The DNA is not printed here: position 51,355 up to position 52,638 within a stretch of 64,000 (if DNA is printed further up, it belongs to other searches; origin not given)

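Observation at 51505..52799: AAA+ ATPase translationally coupled to an RHH DNA-binding protein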

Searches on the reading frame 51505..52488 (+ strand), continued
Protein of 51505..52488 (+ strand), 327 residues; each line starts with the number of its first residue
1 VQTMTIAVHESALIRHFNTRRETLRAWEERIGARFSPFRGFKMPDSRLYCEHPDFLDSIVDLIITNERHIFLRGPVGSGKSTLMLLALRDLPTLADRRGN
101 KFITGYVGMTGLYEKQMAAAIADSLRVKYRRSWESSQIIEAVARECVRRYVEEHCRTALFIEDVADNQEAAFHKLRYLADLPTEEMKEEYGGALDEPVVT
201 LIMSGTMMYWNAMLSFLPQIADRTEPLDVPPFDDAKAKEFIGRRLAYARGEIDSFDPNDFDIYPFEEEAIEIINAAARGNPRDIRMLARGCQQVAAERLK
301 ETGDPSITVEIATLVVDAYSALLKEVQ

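Call 89: search_protein_families(library=pfam, proteins=[P0255, P0261, P0260, P0258, P0262, P0247, P0243, P0264, P0259], max_evalue=0.01)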
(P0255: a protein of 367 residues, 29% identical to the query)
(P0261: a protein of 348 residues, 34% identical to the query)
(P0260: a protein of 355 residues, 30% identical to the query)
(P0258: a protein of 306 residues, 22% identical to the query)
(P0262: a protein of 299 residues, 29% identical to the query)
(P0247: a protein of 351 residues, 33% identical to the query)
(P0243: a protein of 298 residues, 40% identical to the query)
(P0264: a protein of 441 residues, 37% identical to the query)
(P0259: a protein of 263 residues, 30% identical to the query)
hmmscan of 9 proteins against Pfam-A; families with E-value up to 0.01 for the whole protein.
P0255 (367 aa): 9 families
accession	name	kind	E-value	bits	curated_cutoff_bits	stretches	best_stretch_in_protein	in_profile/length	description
PF13401.12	AAA_22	-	1.3e-12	48.6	27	1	59-174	3-122/130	AAA domain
PF13191.12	AAA_16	-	8.4e-08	33.3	32.6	1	42-166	3-158/167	AAA ATPase domain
PF25199.1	nSTAND_NTPase5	-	1.2e-06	28.9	34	1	59-84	39-64/145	Novel STAND NTPase 5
PF01637.24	ATPase_2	-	9.5e-06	26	33.2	0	57-80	15-39/225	ATPase domain predominantly from Archaea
PF00004.35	AAA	-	9.8e-05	23.2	21.2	1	64-155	1-72/131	ATPase family associated with various cellular activities (AAA)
PF05729.18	NACHT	-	0.00026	21.3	26.7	1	63-210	2-159/167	NACHT domain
PF13604.12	AAA_30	-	0.00036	20.8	27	1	57-174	14-123/191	AAA domain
PF20703.3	nSTAND1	-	0.00049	20.3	27.1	1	53-213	26-198/379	Novel STAND NTPase 1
PF13173.12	AAA_14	-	0.0048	17.3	27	0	63-207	4-128/129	AAA domain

P0261 (348 aa): 16 families
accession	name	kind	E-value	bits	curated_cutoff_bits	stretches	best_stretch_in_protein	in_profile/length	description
PF13401.12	AAA_22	-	5.6e-11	43.3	27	1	50-168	3-124/130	AAA domain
PF13191.12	AAA_16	-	2.1e-08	35.3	32.6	1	31-140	3-142/167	AAA ATPase domain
PF12802.13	MarR_2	-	2.3e-08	34.5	27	1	279-333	3-57/61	MarR family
PF13412.12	HTH_24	-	7.8e-08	32.2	21.9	1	280-326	2-47/48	Winged helix-turn-helix DNA-binding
PF20703.3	nSTAND1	-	5.5e-06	26.7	27.1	1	27-202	13-196/379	Novel STAND NTPase 1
PF13463.12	HTH_27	-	1.8e-05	25.4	22.2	1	280-343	2-67/68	Winged helix DNA-binding domain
PF08279.18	HTH_11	-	3.2e-05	24.1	25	1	282-324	1-43/55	HTH domain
PF01022.26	HTH_5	-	0.00015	22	22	1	282-326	3-45/47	Bacterial regulatory protein, arsR family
PF25199.1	nSTAND_NTPase5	-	0.00044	20.5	34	0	29-76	14-65/145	Novel STAND NTPase 5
PF13404.12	HTH_AsnC-type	-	0.0007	19.8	27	1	285-320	7-41/42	AsnC-type helix-turn-helix domain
PF12775.13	AAA_7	-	0.001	19.1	25.8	1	48-88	29-69/181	P-loop containing dynein motor region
PF05673.19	DUF815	-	0.0011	18.6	23.8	1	40-84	41-85/249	Protein of unknown function (DUF815)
PF03193.22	RsgA_GTPase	-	0.0019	18.5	30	1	50-75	104-129/174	RsgA GTPase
PF01580.24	FtsK_SpoIIIE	-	0.0033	17.3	24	1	23-76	12-63/221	FtsK/SpoIIIE family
PF13555.12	AAA_29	-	0.0043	17.2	27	1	48-69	18-39/61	P-loop containing region of AAA domain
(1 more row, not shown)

P0260 (355 aa): 1 family
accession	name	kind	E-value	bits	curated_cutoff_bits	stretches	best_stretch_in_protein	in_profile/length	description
PF13401.12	AAA_22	-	2.3e-08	34.8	27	1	110-242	6-125/130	AAA domain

P0258 (306 aa): 7 families
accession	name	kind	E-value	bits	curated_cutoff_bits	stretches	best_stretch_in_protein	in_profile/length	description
PF13401.12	AAA_22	-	6.5e-14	52.8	27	1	63-199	4-128/130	AAA domain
PF01637.24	ATPase_2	-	7.1e-08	33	33.2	1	49-192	5-154/225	ATPase domain predominantly from Archaea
PF13191.12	AAA_16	-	1e-06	29.8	32.6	1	55-182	12-161/167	AAA ATPase domain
PF12775.13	AAA_7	-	0.0046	17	25.8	1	36-93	5-62/181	P-loop containing dynein motor region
PF05729.18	NACHT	-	0.0048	17.2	26.7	0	66-235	2-164/167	NACHT domain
PF00931.28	NB-ARC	-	0.0052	16.5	23.5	1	51-160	4-107/248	NB-ARC domain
PF05673.19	DUF815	-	0.0086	15.7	23.8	0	51-103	40-87/249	Protein of unknown function (DUF815)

P0262 (299 aa): 6 families
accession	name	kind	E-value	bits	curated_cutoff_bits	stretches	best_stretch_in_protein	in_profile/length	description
PF13401.12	AAA_22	-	4.2e-16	59.9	27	1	58-187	4-128/130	AAA domain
PF01637.24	ATPase_2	-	7.7e-05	23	33.2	1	45-262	6-225/225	ATPase domain predominantly from Archaea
PF25199.1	nSTAND_NTPase5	-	0.0011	19.3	34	0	131-166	88-121/145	Novel STAND NTPase 5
PF07693.20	KAP_NTPase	-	0.0033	17.2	20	0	43-82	4-43/293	KAP family P-loop domain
PF05970.20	PIF1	-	0.0043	17.1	25.9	0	43-171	5-133/223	PIF1-like helicase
PF13173.12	AAA_14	-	0.0058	17.1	27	0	112-211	35-124/129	AAA domain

P0247 (351 aa): 1 family
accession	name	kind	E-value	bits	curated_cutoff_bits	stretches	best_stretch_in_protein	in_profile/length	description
PF00931.28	NB-ARC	-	0.00062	19.5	23.5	1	60-163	16-111/248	NB-ARC domain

P0243 (298 aa): 3 families
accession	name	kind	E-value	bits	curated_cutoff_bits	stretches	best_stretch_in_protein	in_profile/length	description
PF13401.12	AAA_22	-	3.2e-08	34.4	27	1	62-194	4-128/130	AAA domain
PF13191.12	AAA_16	-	0.00041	21.3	32.6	1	52-182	12-165/167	AAA ATPase domain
PF24389.1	ORC-CDC6-like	-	0.0037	16.5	27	0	40-80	15-49/571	ORC-CDC6-like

P0264 (441 aa): 1 family
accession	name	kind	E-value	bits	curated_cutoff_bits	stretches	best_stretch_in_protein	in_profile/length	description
PF05099.18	TerB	-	0.0068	17.1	24.4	0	321-360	75-114/118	Tellurite resistance protein TerB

P0259 (263 aa): 6 families
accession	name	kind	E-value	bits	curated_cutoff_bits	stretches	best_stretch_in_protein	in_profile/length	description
PF13401.12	AAA_22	-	1.6e-10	41.8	27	1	49-159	8-125/130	AAA domain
PF25199.1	nSTAND_NTPase5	-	2.4e-07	31.1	34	1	42-164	37-140/145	Novel STAND NTPase 5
PF13191.12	AAA_16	-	1.4e-05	26.1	32.6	1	43-146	20-158/167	AAA ATPase domain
PF00004.35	AAA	-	0.00049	21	21.2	1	49-136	1-73/131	ATPase family associated with various cellular activities (AAA)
PF04851.21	ResIII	-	0.0018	18.6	22.5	1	35-99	12-70/164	Type III restriction enzyme, res subunit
PF01637.24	ATPase_2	-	0.0084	16.4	33.2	0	35-79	8-54/225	ATPase domain predominantly from Archaea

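Call 90: list_cluster_members(proteins=[P0001, P0121, P0242, P0243, P0247, P0253, P0255, P0261, P0258, P0262])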
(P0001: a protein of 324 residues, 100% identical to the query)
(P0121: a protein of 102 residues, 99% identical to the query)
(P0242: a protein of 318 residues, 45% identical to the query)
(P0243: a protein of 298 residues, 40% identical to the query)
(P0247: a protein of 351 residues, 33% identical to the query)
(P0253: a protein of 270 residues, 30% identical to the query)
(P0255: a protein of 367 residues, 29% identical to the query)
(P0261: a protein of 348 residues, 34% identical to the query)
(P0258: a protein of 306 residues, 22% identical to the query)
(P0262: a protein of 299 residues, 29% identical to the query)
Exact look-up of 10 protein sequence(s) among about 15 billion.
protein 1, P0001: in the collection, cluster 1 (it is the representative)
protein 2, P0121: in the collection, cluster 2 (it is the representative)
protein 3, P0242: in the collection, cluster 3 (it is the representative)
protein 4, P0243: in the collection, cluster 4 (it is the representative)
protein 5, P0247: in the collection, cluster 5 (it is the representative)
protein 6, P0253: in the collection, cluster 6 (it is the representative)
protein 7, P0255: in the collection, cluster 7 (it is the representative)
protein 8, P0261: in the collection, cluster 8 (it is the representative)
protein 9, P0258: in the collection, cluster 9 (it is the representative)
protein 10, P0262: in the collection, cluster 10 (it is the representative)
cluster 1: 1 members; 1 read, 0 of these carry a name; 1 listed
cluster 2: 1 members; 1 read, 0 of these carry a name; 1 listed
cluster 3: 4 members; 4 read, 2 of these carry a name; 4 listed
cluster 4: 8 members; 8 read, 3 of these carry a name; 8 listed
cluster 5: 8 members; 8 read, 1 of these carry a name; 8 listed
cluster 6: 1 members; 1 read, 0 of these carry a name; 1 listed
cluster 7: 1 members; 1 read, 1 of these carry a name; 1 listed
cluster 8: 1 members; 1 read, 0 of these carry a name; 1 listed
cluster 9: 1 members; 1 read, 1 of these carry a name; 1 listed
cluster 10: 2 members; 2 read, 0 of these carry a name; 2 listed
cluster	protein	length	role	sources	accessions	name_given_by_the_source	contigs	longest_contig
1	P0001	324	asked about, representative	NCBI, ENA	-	-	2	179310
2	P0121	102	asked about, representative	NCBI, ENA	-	-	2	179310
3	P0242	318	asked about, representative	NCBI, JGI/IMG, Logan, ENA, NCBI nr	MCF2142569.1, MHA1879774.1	MAG: hypothetical protein ACTSYG_05200 [Candidatus Heimdallarchaeota archaeon] | hypothetical protein [Candidatus Heimdallarchaeota archaeon]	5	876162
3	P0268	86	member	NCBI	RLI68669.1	MAG: hypothetical protein DRO63_02305, partial [Candidatus Gerdarchaeota archaeon]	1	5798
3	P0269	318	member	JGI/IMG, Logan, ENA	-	-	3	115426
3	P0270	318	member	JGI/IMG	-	-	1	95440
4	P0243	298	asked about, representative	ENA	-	-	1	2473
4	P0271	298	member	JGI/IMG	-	type II secretory pathway predicted ATPase ExeA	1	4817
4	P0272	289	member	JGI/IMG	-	type II secretory pathway predicted ATPase ExeA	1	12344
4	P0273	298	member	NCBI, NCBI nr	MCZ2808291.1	MAG: ATP-binding protein [Candidatus Bathyarchaeota archaeon] | ATP-binding protein [Candidatus Bathyarchaeota archaeon]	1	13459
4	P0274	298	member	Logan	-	-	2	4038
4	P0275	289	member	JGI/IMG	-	-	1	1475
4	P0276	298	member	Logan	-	-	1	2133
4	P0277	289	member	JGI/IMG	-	-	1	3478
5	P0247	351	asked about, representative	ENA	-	-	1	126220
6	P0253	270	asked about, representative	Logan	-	-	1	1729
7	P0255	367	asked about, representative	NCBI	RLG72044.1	MAG: hypothetical protein DRO11_03100, partial [Methanobacteriota archaeon]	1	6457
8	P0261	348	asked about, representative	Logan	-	-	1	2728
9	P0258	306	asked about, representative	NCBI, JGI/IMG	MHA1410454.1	MAG: ExeA family protein [Candidatus Odinarchaeia archaeon]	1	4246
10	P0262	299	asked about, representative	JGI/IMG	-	-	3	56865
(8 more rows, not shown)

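Call 92: find_related_loci(query=A8, collection=metagenome_contigs, flank=4000)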
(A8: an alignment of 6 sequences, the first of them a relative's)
Query A8 (298 aa) in metagenome_contigs; peptide patterns used: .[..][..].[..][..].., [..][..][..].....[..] (x = any residue, [..] = any of these).
600 stretches matched a pattern (row limit reached: there are more); 6 encode a relative of the query (tblastn E <= 1e-3); 6 distinct loci.
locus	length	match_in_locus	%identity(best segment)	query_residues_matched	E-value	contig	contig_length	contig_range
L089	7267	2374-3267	86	1-298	7e-176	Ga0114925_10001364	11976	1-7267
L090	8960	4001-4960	26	23-292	7e-25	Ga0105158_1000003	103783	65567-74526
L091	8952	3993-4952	26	23-292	7e-25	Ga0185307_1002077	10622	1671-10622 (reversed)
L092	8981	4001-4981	24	23-298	9e-23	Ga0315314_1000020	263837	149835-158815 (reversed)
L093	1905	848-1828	24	23-298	3e-22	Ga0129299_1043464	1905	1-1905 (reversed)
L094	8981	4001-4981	24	23-298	4e-22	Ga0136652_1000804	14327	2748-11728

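Call 101: search_protein_families(library=pfam, proteins=[L089:3267-4208:+, L089:2167-2361:+, L092:5098-5565:+, L090:5044-5475:+, L090:5478-5987:+, L089:975-1475:+, L094:5121-5561:+], max_evalue=0.05)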
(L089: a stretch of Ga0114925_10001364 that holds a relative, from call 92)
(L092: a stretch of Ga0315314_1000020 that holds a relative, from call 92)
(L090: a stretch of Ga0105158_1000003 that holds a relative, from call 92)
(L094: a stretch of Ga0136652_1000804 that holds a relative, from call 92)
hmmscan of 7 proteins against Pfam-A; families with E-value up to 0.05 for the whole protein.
L089:3267-4208:+ (313 aa): 4 families
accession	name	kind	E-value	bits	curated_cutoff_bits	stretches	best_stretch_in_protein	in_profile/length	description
PF06745.19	ATPase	-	2.2e-59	201.1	26.6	1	81-291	1-219/231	KaiC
PF13481.12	AAA_25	-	3.2e-09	37.1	27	1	81-234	15-187/195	AAA domain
PF03796.21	DnaB_C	-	7.1e-05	22.7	27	1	81-215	2-123/255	DnaB-like helicase C terminal domain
PF25496.1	URGCP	-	0.046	13.5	27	0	131-214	201-284/299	Up-regulator of cell proliferation-like domain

L089:2167-2361:+ (64 aa): 1 family
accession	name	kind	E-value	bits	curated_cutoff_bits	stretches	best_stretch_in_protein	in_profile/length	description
PF21983.2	NikA-like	-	0.0008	19.9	27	1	12-49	3-40/72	Mobilization protein NikA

L092:5098-5565:+ (155 aa): 0 families

L090:5044-5475:+ (143 aa): 0 families

L090:5478-5987:+ (169 aa): 0 families

L089:975-1475:+ (166 aa): 0 families

L094:5121-5561:+ (146 aa): 1 family
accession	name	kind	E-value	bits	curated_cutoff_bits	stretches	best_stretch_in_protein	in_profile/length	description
PF03869.20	Arc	-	0.017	15.4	20.4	0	83-99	6-22/50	Arc-like DNA binding domain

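Call 104: search_protein_families(library=phrogs, proteins=[window:51514-52488:+, L077:7998-8327:+, L092:5098-5565:+], max_evalue=0.01)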
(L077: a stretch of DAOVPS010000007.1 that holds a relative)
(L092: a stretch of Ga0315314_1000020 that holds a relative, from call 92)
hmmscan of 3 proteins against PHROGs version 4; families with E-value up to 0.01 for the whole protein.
window:51514-52488:+ (324 aa): 1 family
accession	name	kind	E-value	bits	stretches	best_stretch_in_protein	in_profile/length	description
phrog_296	-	integration and excision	0.0022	17.8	1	71-295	325-505/626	DNA transposition protein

L077:7998-8327:+ (109 aa): 0 families

L092:5098-5565:+ (155 aa): 0 families
